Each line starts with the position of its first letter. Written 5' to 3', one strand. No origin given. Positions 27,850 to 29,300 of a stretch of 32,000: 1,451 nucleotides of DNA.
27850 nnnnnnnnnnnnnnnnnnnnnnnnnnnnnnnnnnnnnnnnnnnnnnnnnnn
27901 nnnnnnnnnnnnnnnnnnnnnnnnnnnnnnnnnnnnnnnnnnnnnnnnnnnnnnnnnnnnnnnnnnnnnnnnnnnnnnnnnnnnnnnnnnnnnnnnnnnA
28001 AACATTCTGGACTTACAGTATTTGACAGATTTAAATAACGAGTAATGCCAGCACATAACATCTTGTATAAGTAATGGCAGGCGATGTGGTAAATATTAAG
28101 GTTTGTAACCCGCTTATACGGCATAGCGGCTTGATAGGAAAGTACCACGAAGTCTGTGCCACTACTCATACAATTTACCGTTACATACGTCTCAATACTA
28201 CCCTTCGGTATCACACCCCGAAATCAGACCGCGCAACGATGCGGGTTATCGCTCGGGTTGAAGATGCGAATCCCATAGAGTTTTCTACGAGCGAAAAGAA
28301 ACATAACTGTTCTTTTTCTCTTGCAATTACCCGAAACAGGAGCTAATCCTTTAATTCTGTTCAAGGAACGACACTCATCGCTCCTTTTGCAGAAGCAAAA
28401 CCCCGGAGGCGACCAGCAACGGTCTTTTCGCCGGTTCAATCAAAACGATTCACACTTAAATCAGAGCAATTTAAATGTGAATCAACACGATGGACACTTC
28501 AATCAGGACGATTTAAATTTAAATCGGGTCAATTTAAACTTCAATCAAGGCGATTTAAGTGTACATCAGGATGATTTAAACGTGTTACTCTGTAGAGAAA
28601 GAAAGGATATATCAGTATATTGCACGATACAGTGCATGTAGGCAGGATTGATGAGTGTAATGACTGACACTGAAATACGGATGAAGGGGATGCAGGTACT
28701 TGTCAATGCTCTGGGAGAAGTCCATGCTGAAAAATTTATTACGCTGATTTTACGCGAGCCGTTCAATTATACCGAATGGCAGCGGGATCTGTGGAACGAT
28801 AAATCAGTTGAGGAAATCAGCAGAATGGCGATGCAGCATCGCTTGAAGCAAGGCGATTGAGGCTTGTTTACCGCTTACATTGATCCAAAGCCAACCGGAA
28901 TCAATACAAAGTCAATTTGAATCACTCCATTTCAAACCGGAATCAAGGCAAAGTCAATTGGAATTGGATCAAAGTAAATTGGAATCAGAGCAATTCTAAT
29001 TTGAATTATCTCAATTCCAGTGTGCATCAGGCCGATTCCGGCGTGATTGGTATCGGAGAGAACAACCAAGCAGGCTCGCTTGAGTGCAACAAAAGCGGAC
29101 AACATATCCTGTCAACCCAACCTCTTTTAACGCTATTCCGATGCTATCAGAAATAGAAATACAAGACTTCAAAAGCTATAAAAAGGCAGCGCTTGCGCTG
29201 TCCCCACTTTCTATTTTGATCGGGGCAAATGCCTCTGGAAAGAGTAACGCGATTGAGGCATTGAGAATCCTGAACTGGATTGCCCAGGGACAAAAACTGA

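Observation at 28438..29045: Two paralogous arrays of seven head-to-tail 21-bp repeats, each placed 5' of a gene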

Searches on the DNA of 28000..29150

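Call 55: search_rna_families(source=window, start=28000, end=29150, threshold=evalue, max_evalue=10, show_alignments=2)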
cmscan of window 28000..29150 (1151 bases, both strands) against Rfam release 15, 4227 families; matches with E-value up to 10: 6.
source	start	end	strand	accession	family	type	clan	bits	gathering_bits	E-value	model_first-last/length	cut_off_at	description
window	28475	28581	-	RF04087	MIR5565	Gene; miRNA;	-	24.9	80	0.0089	1-109/109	no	MIR5565 microRNA precursor family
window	28272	28323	-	RF01742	lactis-plasmid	Gene; sRNA;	-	19.8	70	3.1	1-106/106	no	lactis-plasmid RNA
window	28473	28581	+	RF04087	MIR5565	Gene; miRNA;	-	19.5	80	0.34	1-109/109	no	MIR5565 microRNA precursor family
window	28297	28324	+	RF00489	ctRNA_p42d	Gene; antisense;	-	15.9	50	3.7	1-46/46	no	ctRNA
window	28487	28569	-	RF03714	MIR774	Gene; miRNA;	-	15.8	80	9.8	1-98/98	no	MIR774 microRNA precursor family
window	28893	29024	-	RF04087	MIR5565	Gene; miRNA;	-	14.4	80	9.8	1-109/109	no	MIR5565 microRNA precursor family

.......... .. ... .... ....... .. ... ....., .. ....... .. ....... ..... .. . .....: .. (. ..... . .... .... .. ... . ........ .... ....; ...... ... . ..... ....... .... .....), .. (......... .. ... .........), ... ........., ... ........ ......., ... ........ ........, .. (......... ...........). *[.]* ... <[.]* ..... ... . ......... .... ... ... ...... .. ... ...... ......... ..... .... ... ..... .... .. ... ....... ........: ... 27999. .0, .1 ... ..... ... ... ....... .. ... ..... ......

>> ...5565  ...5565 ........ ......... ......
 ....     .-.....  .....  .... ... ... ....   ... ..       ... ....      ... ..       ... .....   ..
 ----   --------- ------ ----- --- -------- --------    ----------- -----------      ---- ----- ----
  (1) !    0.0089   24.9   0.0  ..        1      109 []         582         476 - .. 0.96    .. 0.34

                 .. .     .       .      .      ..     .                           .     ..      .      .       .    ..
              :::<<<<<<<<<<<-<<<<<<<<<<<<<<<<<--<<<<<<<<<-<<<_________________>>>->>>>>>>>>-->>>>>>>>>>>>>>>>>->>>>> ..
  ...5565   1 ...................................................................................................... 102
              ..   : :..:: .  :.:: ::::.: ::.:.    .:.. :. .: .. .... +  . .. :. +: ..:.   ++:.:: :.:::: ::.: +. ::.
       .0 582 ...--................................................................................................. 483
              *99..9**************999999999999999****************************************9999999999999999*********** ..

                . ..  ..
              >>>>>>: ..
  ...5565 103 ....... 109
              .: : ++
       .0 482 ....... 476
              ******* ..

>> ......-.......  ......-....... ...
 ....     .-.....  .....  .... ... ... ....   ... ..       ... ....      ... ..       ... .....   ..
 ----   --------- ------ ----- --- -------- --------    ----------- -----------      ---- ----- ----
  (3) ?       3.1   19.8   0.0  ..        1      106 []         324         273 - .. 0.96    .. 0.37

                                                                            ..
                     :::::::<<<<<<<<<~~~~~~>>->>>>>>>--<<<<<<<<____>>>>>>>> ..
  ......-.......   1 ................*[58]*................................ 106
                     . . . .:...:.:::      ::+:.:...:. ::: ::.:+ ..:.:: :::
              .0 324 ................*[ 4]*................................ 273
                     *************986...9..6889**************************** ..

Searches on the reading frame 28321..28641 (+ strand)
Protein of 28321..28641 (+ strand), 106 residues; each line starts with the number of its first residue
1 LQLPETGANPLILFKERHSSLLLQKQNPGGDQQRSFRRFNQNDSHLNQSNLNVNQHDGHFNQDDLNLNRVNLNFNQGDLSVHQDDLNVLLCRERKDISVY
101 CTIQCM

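Call 4: search_protein_families(library=pfam, proteins=[window:28321-28641:+], max_evalue=0.1)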
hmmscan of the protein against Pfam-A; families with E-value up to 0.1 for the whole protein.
window:28321-28641:+ (106 aa): 1 family
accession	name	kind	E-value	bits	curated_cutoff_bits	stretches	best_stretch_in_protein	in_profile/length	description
PF13349.12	DUF4097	-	0.016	15.1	22.9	1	41-83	93-133/247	Toastrack DUF4097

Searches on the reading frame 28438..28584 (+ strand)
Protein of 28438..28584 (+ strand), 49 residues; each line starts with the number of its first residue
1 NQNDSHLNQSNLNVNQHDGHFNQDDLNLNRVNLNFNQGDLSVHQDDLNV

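Call 91: search_protein_representatives(protein=window:28438-28584:+)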
Query: 49 residues. Proteins with E-value up to 0.001 (for the whole library): 12; up to 1e-10: 2; up to 1e-30: 0. The best 12 are listed.
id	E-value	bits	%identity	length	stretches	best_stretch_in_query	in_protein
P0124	6.3e-27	106.8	82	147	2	1-43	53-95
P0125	6.7e-11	57.3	32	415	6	1-49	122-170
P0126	3.8e-06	42.6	42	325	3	3-44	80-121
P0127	8.3e-06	41.5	33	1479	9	1-47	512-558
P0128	3.1e-05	39.7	43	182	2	2-49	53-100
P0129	4.8e-05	39.2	34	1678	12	2-48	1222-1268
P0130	5.3e-05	39.0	39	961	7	1-40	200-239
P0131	6.4e-05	38.8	30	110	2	2-47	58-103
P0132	6.5e-05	38.7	34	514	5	4-48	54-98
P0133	1.5e-04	37.6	34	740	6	2-48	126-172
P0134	5.6e-04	35.9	44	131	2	5-49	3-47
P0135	9.0e-04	35.2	36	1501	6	5-48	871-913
